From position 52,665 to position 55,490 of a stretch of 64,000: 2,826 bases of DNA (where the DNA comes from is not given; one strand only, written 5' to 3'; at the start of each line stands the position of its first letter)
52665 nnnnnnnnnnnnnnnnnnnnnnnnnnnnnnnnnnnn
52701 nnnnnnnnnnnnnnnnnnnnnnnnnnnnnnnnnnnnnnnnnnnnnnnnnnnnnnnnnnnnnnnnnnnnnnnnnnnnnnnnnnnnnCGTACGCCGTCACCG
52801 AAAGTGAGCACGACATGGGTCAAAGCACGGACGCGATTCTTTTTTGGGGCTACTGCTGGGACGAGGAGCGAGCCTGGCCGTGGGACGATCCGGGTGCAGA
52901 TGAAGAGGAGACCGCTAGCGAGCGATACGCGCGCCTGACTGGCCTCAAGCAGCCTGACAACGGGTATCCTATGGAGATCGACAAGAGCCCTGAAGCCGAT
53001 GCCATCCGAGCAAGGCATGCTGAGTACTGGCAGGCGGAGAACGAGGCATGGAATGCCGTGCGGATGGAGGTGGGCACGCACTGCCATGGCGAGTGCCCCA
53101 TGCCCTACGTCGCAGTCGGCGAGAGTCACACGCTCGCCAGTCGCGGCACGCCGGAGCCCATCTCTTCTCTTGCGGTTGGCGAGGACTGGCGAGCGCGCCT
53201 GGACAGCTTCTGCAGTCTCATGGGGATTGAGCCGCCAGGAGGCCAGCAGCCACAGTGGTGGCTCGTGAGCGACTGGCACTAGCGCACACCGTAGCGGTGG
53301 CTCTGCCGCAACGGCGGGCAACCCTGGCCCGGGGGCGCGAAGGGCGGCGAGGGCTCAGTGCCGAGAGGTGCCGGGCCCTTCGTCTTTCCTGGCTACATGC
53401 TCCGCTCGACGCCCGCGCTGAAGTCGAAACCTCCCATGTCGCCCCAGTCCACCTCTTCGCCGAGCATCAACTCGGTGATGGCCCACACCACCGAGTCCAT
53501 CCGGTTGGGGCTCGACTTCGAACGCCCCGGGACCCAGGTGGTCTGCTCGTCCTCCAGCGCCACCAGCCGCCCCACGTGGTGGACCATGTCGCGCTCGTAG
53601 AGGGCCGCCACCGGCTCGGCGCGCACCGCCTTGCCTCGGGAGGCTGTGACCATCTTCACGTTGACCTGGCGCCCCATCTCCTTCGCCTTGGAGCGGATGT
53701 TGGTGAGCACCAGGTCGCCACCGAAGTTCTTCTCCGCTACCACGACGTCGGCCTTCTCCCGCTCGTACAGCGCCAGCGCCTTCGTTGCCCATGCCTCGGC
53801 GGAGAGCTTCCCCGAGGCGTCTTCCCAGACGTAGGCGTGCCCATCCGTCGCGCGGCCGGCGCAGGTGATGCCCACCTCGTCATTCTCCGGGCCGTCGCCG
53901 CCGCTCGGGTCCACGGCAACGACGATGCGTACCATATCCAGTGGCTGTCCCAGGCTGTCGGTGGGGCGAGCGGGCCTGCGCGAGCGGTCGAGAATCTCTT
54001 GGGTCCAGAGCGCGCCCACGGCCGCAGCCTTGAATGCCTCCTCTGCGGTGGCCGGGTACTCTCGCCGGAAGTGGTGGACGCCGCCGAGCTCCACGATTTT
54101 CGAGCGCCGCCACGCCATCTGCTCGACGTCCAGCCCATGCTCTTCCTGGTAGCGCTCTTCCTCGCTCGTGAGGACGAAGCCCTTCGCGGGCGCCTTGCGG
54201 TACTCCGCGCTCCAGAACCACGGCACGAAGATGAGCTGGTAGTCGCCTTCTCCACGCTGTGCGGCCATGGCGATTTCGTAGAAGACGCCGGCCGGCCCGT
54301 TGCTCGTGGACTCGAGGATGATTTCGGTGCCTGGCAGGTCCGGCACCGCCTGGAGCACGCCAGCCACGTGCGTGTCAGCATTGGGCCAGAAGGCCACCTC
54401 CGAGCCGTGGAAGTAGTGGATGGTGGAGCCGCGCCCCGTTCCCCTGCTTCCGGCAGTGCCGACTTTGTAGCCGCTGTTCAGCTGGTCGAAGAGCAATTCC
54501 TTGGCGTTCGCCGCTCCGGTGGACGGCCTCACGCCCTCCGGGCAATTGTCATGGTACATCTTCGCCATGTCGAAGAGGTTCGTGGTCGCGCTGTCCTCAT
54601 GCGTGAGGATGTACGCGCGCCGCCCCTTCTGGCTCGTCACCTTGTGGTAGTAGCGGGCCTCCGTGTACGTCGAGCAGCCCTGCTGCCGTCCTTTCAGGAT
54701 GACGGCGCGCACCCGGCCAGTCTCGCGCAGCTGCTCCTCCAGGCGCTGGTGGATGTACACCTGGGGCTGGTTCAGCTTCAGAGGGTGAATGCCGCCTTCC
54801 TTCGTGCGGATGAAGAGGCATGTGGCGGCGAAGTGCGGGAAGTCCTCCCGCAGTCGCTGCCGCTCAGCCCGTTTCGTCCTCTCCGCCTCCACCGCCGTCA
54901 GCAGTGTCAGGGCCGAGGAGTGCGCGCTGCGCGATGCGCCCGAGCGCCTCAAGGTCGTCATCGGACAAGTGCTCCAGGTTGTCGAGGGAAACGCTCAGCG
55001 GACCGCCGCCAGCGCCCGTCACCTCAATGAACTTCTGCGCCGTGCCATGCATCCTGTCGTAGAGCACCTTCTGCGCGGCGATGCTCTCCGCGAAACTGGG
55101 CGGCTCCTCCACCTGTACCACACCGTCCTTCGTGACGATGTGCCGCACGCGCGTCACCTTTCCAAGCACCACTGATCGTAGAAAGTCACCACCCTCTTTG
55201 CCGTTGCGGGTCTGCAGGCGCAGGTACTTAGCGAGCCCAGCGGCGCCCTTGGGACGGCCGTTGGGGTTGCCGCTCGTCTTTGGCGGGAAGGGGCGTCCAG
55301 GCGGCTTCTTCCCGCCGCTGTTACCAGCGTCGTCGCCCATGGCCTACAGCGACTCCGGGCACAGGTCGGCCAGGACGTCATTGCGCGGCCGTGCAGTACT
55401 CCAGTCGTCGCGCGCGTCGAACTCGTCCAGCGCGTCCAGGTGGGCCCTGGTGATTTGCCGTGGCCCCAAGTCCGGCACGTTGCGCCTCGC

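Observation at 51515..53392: Plus-strand three-gene cassette array, bracketed by imperfect direct repeats, between the terminase and portal genes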

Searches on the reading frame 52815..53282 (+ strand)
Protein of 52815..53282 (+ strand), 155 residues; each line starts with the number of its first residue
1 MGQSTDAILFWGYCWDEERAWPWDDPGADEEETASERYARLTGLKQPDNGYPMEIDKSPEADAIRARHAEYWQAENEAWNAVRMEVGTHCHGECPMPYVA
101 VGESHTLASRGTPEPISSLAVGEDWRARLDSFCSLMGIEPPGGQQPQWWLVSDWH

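Call 4: search_protein_families(library=pfam, proteins=[window:52815-53282:+], max_evalue=0.1)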
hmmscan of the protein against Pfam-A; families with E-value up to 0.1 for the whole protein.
window:52815-53282:+ (155 aa): 0 families

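Call 5: search_protein_families(library=phrogs, proteins=[window:52815-53282:+], max_evalue=0.1)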
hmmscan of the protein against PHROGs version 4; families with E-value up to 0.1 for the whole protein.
window:52815-53282:+ (155 aa): 0 families

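Call 6: search_protein_families(library=padloc, proteins=[window:52815-53282:+], max_evalue=1)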
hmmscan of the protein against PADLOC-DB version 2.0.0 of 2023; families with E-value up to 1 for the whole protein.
window:52815-53282:+ (155 aa): 0 families

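Call 9: search_protein_families(library=ncbifam, proteins=[window:52815-53282:+], max_evalue=1)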
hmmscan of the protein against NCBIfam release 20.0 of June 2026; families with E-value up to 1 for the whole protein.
window:52815-53282:+ (155 aa): 0 families

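Call 13: find_homologous_proteins(query=window:52815-53282:+)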
Query window:52815-53282:+ (155 aa): 56 proteins with E <= 0.001 among 87 candidates.
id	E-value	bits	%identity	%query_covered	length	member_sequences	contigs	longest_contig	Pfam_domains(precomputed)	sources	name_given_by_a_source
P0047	3.8e-105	367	100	100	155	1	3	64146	-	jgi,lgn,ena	jgi:hypothetical protein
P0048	3.4e-67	244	70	100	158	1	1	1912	-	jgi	jgi:hypothetical protein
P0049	1.8e-61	225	63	100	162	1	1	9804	-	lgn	-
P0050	7.4e-60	220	62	100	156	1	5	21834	-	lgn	-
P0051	5.1e-58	214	61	100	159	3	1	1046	-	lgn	-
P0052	9.2e-53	197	57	99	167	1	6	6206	-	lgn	-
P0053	8.0e-50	187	55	99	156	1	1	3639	-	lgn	-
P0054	1.6e-49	186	57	99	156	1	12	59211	-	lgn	-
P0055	1.6e-47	180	56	99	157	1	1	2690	-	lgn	-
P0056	5.2e-45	172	52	100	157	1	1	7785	-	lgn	-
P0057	9.6e-43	164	48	100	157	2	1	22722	-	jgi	jgi:hypothetical protein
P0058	2.9e-38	150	47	99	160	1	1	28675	-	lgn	-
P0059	1.8e-33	134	46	99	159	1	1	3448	-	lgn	-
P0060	3.4e-33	133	47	99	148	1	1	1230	-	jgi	jgi:hypothetical protein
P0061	9.5e-33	132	43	99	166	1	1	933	-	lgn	-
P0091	4.0e-22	97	40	99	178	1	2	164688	-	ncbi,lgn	-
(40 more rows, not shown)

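Call 17: find_encoding_contigs(protein=P0047, flank=10000, max_places=5)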
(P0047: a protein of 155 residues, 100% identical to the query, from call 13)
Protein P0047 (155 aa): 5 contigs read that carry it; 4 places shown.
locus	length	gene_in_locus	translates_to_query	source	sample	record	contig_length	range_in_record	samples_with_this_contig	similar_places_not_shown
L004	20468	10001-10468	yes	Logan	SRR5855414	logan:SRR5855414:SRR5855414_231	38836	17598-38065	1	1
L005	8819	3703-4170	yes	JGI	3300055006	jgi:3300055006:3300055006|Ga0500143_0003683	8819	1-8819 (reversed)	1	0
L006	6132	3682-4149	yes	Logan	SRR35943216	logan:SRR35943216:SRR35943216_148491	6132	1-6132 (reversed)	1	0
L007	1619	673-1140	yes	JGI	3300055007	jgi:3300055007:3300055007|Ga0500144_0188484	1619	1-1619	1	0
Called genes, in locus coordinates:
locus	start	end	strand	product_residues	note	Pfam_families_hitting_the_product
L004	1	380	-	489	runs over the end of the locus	PF10758:DUF2586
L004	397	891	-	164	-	-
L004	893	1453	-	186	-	PF05069:Phage_tail_S (weak)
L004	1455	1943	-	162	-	PF07030:Phage_Mu_Gp36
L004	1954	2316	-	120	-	-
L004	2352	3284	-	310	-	PF10124:Mu-like_gpT, PF25209:Phage_capsid_4, PF10124:Mu-like_gpT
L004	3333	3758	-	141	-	-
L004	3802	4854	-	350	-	PF10123:Mu-like_Pro_N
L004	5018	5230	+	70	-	-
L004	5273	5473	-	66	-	-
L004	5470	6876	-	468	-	PF04233:Phage_Mu_F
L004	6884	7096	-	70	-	-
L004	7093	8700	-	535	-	PF06074:Portal_Mu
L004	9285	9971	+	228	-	-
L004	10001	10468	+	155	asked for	-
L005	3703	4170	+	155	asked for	-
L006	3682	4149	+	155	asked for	-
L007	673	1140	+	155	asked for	-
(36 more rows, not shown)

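Call 18: find_encoding_contigs(protein=P0054, flank=8000, max_places=5)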
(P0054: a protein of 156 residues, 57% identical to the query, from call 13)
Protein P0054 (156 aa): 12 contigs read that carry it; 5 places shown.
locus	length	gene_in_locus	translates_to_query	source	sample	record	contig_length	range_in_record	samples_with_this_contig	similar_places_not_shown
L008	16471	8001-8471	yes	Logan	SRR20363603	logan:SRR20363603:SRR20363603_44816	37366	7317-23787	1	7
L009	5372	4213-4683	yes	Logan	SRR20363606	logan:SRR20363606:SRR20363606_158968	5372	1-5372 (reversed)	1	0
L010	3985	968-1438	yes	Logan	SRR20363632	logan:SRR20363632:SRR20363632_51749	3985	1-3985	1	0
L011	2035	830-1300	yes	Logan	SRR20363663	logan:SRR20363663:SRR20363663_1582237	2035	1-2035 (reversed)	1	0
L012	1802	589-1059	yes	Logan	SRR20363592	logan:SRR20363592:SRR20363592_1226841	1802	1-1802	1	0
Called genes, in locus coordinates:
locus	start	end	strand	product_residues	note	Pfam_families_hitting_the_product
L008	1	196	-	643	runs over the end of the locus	PF20155:TMP_3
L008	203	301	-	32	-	-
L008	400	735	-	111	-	-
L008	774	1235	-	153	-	-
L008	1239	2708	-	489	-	PF10758:DUF2586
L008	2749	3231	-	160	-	-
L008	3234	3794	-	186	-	PF05069:Phage_tail_S (weak)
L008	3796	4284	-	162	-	PF07030:Phage_Mu_Gp36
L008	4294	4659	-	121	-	-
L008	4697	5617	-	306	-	PF10124:Mu-like_gpT, PF25209:Phage_capsid_4, PF10124:Mu-like_gpT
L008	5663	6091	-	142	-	-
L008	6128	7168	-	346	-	PF10123:Mu-like_Pro_N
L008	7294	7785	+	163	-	-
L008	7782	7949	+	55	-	-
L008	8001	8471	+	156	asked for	-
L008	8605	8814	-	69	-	-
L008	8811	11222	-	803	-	PF04233:Phage_Mu_F (weak), PF13403:Hint_2 (weak), PF14890:Intein_splicing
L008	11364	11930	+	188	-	-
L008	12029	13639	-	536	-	PF06074:Portal_Mu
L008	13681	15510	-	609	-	PF17289:Terminase_6C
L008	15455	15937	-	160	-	PF18932:DUF5681 (faint)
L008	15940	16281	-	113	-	-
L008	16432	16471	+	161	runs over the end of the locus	-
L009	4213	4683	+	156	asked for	-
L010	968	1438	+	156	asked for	-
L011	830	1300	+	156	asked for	-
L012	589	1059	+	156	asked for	-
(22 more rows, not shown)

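Call 28: search_solved_structures(query=A2, max_evalue=10)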
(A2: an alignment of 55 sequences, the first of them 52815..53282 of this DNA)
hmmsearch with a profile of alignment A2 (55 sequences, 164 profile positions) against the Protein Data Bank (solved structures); distinct sequences matched with E-value up to 10: 2.
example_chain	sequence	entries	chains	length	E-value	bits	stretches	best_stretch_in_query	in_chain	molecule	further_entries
5ydk_A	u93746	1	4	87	0.3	14.7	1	31-103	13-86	E3 ubiquitin-protein ligase RNF168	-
8txv_K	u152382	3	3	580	8.6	10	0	32-104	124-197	E3 ubiquitin-protein ligase RNF168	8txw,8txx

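Call 31: find_encoding_contigs(protein=P0091, flank=8000, max_places=3)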
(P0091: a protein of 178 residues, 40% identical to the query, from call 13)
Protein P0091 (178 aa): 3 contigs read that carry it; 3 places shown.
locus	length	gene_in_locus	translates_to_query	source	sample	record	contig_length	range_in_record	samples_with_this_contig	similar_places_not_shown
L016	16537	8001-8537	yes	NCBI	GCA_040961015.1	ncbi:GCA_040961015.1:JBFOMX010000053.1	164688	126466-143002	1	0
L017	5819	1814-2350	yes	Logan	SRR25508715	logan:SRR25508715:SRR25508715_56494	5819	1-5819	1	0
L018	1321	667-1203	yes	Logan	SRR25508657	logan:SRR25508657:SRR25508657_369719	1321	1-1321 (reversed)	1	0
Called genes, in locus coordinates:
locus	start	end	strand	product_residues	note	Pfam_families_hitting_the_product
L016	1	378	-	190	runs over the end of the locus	-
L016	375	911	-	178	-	-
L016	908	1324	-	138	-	-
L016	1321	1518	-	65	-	-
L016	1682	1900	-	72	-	-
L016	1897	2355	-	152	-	-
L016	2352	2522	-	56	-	-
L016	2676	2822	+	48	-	-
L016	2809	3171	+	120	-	-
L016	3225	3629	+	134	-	-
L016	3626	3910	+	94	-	-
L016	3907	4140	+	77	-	-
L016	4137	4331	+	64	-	-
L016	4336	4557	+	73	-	-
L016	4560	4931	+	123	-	PF03692:CxxCxxCC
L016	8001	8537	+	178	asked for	-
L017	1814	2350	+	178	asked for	-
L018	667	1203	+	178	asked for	-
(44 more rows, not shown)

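Call 35: predict_structure(alignment_id=A2)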
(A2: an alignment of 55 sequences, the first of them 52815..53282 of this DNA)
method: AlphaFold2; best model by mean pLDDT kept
length: 155 residues; sequences in the alignment: 55
mean_pLDDT: 94.8   pTM: 0.87
mean pLDDT of the five models: 94.8, 94.8, 94.6, 93.5, 93.0
residues with pLDDT >= 90: 139; 70-90: 11; 50-70: 4; < 50: 1
segments of 3 or more residues with pLDDT < 50: none
pLDDT, mean of each block of 10 residues (from residue 1): 83 96 81 95 97 98 98 98 97 95 97 96 98 98 97 91
secondary structure, 60 per line:
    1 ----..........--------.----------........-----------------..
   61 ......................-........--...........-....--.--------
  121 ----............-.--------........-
elements in order: E5-14 H34-41 H59-82 E84-91 E94-101 E106-109 H125-136 E147-154

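Call 38: fold_search(model_id=the predicted structure, library=pdb)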
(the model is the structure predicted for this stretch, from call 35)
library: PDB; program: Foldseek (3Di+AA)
matches with E <= 10: 159; with E <= 0.001: 0
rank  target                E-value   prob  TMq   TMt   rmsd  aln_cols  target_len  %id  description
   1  5zdh_A                7.2e-01  0.04  0.16  0.07  12.3       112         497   10  CryoEM structure of ETEC Pilotin-Secretin AspS-GspD complex (released 2018-04-18)
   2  9g9b_E                7.2e-01  0.03  0.17  0.14  20.8       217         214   12  CryoEM structure of Enterococcus italicus Csm-crRNA (4.3) complex (released 2025-01-29)
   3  3ab2_D                9.2e-01  0.03  0.16  0.16  19.4       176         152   10  Crystal structure of aspartate kinase from Corynebacterium glutamicum in complex with threonine (released 2010-06-23)
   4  8a4b_A                9.7e-01  0.04  0.15  0.13  16.6       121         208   12  Structure of human Rep15:Rab3B_Q81L complex. (released 2022-08-10)
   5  3ab2_H                1.2e+00  0.03  0.16  0.16  18.5       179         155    8  Crystal structure of aspartate kinase from Corynebacterium glutamicum in complex with threonine (released 2010-06-23)
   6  3ng0                  1.2e+00  0.02  0.15  0.07  15.7       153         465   10  Crystal Structure of Glutamine Synthetase from Synechocystis sp. PCC 6803 (released 2011-06-15)
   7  3w6j_F                1.4e+00  0.04  0.13  0.13  15.3        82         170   16  Crystal structure of ScpAB core complex (released 2013-04-24)
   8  3aaw_D                1.4e+00  0.03  0.16  0.16  20.2       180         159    9  Crystal structure of aspartate kinase from Corynebacterium glutamicum in complex with lysine and threonine (released 2010-06-23)
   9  3aaw_A                1.4e+00  0.03  0.16  0.08  18.6       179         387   11  Crystal structure of aspartate kinase from Corynebacterium glutamicum in complex with lysine and threonine (released 2010-06-23)
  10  3aaw_C                1.5e+00  0.03  0.16  0.08  18.1       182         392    9  Crystal structure of aspartate kinase from Corynebacterium glutamicum in complex with lysine and threonine (released 2010-06-23)
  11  9r35_A                1.7e+00  0.01  0.11  0.12  17.1       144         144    8  Crystal structure of the Pseudomonas putida Xre-RES toxin-antitoxin complex bound to promoter DNA (released 2025-08-20)
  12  3w6j_C                1.9e+00  0.03  0.14  0.13  15.3        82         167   16  Crystal structure of ScpAB core complex (released 2013-04-24)
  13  3ab4_C                1.9e+00  0.02  0.16  0.09  18.3       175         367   11  Crystal structure of feedback inhibition resistant mutant of aspartate kinase from Corynebacterium glutamicum in compl (released 2010-06-23)
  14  3aaw_B                2.1e+00  0.02  0.16  0.15  18.7       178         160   11  Crystal structure of aspartate kinase from Corynebacterium glutamicum in complex with lysine and threonine (released 2010-06-23)
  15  1yk9                  2.3e+00  0.03  0.19  0.16  13.7       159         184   14  Crystal structure of a mutant form of the mycobacterial adenylyl cyclase Rv1625c (released 2006-01-24)
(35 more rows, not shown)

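Call 40: search_dna_similar(query=window:52815-53282:+, collection=phages, mode=protein, max_evalue=0.001, max_rows=30)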
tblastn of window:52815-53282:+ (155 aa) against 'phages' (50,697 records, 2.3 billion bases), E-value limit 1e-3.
Records with a match: 2; places in all: 2; records where one place covers at least 80% of the query: 2.
Best place of each record, by identity: <60% 2.
By first word of the organism name: Rhodobacter 1; Virus 1.
By host as written in the record: Rhodobacter capsulatus YW1 1; - 1.
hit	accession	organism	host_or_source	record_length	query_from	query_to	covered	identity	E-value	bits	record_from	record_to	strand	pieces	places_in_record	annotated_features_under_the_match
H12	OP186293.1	Rhodobacter phage RcXuper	Rhodobacter capsulatus YW1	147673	1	154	99%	32.1%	3e-6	51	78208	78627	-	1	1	hypothetical protein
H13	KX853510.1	Virus Rctr197k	enrichment culture DAMO/AAA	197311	1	154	99%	30.8%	2e-11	66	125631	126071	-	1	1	conserved hypothetical protein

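Call 76: get_annotated_region(hit=H13, flank=12000)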
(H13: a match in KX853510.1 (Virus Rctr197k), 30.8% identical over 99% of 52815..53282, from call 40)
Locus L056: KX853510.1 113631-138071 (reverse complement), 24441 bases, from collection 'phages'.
description: Virus Rctr197k, partial genome.
organism: Virus Rctr197k (NCBI taxid 1924548)
taxonomy: Viruses; Duplodnaviria; Heunggongvirae; Uroviricota; Caudoviricetes
host: -; source: enrichment culture DAMO/AAA; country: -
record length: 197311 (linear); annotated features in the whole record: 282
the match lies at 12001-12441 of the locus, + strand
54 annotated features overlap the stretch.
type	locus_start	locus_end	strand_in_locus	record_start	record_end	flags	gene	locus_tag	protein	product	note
CDS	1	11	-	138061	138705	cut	-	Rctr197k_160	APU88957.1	hypothetical protein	-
CDS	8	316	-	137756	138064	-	-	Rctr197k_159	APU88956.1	hypothetical protein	-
CDS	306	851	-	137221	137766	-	-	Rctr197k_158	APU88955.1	hypothetical protein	-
misc_feature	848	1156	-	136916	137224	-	-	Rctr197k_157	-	-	similar to hypothetical protein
CDS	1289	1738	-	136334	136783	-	-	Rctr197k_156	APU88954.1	hypothetical protein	-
CDS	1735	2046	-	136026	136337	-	-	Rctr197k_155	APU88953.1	hypothetical protein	-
CDS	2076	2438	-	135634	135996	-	-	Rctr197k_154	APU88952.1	hypothetical protein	-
CDS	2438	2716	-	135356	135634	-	-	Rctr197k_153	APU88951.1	hypothetical protein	-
CDS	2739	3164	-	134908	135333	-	-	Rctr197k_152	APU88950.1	hypothetical protein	-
misc_feature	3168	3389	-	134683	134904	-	-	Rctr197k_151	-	-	similar to hypothetical protein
CDS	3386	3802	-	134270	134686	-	-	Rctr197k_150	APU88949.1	hypothetical protein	-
misc_feature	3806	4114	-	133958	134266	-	-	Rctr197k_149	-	-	similar to hypothetical protein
CDS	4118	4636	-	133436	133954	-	-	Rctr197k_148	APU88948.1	hypothetical protein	-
misc_feature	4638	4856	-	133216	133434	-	-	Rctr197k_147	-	-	similar to hypothetical protein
CDS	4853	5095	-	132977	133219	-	-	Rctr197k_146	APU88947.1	hypothetical protein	-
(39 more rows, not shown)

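Call 97: search_protein_families(library=pfam, alignment_id=A2, max_evalue=0.01)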
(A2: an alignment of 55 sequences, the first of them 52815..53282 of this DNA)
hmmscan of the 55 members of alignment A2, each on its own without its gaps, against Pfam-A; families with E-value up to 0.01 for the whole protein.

A. member 1, window:52815-53282:+ (155 aa): 0 families

B. families by the number of members that match (of 55 scanned): 3 families
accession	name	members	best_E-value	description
PF21532.2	Bin2_C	1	0.0027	Bridging integrator 2, C-terminal tail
PF15252.11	DUF4589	1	0.0042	Domain of unknown function (DUF4589)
PF20033.5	DUF6438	1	0.0094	Domain of unknown function (DUF6438)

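Call 99: find_encoding_contigs(protein=P0050, flank=8000, max_places=2)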
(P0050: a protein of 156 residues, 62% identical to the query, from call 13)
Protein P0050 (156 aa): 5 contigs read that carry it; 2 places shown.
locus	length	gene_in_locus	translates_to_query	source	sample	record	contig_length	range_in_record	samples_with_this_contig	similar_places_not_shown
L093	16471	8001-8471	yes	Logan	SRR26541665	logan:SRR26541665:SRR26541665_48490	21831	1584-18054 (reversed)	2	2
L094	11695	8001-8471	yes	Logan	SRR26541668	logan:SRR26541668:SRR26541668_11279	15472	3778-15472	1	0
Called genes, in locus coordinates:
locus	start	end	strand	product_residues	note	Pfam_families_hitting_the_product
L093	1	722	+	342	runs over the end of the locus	-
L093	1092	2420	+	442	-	-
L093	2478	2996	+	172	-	-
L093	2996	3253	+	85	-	-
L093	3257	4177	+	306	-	PF24175:SU10_adaptor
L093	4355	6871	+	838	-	-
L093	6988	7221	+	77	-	-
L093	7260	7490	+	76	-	-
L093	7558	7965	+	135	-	-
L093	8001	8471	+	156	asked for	-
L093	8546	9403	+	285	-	-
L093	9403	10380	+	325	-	-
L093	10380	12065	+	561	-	-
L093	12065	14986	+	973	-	-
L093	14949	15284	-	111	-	-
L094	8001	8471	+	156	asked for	-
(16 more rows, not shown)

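Call 110: search_protein_families(library=phrogs, alignment_id=A2, max_evalue=0.001)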
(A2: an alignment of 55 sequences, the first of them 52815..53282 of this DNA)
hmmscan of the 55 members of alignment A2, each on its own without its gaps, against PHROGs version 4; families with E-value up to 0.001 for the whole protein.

A. member 1, window:52815-53282:+ (155 aa): 0 families

B. families by the number of members that match (of 55 scanned): 0 families

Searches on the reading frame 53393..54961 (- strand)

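Call 4: search_protein_families(library=pfam, proteins=[window:53393-54961:-], max_evalue=0.1)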
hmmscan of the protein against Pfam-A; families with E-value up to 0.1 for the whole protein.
window:53393-54961:- (522 aa): 3 families
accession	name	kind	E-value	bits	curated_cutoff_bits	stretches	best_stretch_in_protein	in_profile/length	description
PF17289.8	Terminase_6C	-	3.1e-12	47.2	22.6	1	349-496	2-153/155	Terminase RNaseH-like domain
PF22530.2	Terminase-T7_RNaseH-like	-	0.00061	20.5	27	1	350-447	1-94/108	Terminase Bacteriophage T7, Ribonuclease H-like domain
PF03237.21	Terminase_6N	-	0.075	13.1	22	0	88-260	2-175/215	Terminase large subunit, T4likevirus-type, N-terminal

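Call 5: search_protein_families(library=phrogs, proteins=[window:53393-54961:-], max_evalue=0.1)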
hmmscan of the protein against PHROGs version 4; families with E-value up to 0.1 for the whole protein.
window:53393-54961:- (522 aa): 5 families
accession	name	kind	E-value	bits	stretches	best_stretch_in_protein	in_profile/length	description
phrog_38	-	head and packaging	1.7e-23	84.2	1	316-499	525-704/760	terminase large subunit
phrog_979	-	head and packaging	3.1e-22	80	1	318-501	415-602/642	terminase large subunit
phrog_5989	-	head and packaging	4.4e-07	30.4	1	26-190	106-261/347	terminase large subunit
phrog_5573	-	head and packaging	7.3e-05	23.3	1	341-460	77-192/250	terminase large subunit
phrog_26724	-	unknown function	0.00013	22.6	1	82-227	46-190/192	-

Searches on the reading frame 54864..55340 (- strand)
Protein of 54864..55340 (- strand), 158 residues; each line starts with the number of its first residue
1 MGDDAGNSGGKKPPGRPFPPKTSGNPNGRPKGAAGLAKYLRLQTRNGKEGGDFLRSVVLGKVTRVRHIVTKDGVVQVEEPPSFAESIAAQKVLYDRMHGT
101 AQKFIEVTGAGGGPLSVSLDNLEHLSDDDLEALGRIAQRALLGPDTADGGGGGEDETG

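Call 4: search_protein_families(library=pfam, proteins=[window:54864-55340:-], max_evalue=0.1)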
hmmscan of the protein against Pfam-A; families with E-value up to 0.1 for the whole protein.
window:54864-55340:- (158 aa): 2 families
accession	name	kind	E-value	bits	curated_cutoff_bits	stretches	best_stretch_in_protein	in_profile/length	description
PF18932.5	DUF5681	-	0.011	16.8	27.5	1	18-76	5-42/77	Family of unknown function (DUF5681)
PF13191.12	AAA_16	-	0.021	15.7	32.6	1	63-139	77-158/167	AAA ATPase domain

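Call 5: search_protein_families(library=phrogs, proteins=[window:54864-55340:-], max_evalue=0.1)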
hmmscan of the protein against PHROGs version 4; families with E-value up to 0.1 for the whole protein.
window:54864-55340:- (158 aa): 0 families
